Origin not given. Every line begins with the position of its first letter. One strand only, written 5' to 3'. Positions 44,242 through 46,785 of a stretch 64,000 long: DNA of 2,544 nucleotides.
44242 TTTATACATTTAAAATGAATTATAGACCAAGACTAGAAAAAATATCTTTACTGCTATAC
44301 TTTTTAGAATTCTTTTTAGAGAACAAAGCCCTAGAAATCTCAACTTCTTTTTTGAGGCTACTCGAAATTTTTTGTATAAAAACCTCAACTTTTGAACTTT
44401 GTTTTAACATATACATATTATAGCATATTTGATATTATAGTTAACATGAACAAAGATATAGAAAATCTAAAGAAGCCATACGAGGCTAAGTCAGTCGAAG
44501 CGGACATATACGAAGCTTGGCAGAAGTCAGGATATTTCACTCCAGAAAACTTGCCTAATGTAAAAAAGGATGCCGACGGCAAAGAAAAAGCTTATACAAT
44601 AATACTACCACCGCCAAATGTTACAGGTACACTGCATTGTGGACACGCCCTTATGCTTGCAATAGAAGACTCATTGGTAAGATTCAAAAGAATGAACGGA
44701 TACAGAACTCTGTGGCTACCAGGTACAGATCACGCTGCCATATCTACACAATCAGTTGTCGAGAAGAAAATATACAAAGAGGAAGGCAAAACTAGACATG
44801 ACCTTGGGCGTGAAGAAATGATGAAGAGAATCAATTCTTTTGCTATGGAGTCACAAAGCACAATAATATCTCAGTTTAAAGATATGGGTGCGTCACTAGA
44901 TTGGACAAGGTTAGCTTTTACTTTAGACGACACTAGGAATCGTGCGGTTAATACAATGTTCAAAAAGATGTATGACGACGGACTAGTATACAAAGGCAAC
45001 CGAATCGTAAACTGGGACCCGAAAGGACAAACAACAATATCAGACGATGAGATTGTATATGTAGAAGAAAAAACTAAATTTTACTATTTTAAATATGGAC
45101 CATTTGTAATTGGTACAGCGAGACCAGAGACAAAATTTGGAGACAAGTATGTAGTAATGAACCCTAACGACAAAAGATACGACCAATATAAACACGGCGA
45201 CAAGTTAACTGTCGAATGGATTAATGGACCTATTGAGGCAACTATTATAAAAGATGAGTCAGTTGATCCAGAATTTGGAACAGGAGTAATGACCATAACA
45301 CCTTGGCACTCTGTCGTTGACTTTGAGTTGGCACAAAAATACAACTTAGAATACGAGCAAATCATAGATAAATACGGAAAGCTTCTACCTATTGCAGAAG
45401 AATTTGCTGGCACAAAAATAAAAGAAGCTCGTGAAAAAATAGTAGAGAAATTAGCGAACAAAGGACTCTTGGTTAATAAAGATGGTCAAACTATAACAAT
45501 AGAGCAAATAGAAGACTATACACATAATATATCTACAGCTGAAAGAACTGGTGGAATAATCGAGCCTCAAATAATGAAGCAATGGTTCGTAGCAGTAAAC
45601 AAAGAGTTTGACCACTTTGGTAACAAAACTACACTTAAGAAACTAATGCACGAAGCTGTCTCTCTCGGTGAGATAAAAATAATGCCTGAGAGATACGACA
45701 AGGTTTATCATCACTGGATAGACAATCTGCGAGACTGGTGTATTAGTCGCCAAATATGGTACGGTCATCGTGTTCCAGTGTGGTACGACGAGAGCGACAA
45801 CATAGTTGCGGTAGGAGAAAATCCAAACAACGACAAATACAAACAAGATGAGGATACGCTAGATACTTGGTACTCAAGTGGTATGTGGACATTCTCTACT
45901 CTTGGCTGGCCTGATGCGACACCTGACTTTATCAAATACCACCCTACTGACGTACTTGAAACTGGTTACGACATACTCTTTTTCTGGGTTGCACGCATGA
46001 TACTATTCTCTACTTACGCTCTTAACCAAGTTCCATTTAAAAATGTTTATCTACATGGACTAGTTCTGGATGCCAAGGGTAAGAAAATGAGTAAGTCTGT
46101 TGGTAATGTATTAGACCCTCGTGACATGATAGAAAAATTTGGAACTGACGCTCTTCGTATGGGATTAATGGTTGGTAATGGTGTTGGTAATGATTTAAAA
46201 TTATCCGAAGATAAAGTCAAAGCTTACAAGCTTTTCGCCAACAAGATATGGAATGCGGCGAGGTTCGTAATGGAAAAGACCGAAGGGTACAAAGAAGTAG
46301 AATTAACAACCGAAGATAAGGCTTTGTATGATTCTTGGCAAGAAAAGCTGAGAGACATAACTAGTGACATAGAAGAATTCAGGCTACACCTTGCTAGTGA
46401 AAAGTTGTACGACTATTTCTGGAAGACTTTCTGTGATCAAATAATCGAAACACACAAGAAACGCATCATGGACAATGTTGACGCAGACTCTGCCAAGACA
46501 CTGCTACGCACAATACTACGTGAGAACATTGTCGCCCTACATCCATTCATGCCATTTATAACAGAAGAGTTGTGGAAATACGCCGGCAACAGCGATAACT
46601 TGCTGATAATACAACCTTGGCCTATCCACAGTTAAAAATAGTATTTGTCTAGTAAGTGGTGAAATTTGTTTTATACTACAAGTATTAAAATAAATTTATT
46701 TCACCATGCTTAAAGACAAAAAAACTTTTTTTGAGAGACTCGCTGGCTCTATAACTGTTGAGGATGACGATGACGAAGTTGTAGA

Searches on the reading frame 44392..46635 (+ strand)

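Call 55: search_protein_families(library=pfam, proteins=[window:44392-46635:+], max_evalue=0.00001)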
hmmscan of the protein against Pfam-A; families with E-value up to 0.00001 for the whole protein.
window:44392-46635:+ (747 aa): 4 families
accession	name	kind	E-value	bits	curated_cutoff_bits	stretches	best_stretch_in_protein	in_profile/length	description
PF00133.28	tRNA-synt_1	-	1e-129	433.4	22.7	2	39-473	2-255/414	tRNA synthetases class I (I, L, M and V)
PF08264.19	Anticodon_1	-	1.9e-23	83.4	25.1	1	642-744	1-105/148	Anticodon-binding domain of tRNA ligase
PF09334.17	tRNA-synt_1g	-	5.3e-19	68.7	20.1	2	549-610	312-372/391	tRNA synthetases class I (M)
PF01406.26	tRNA-synt_1e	-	1.9e-07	31.2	27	1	525-609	214-296/301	tRNA synthetases class I (C) catalytic domain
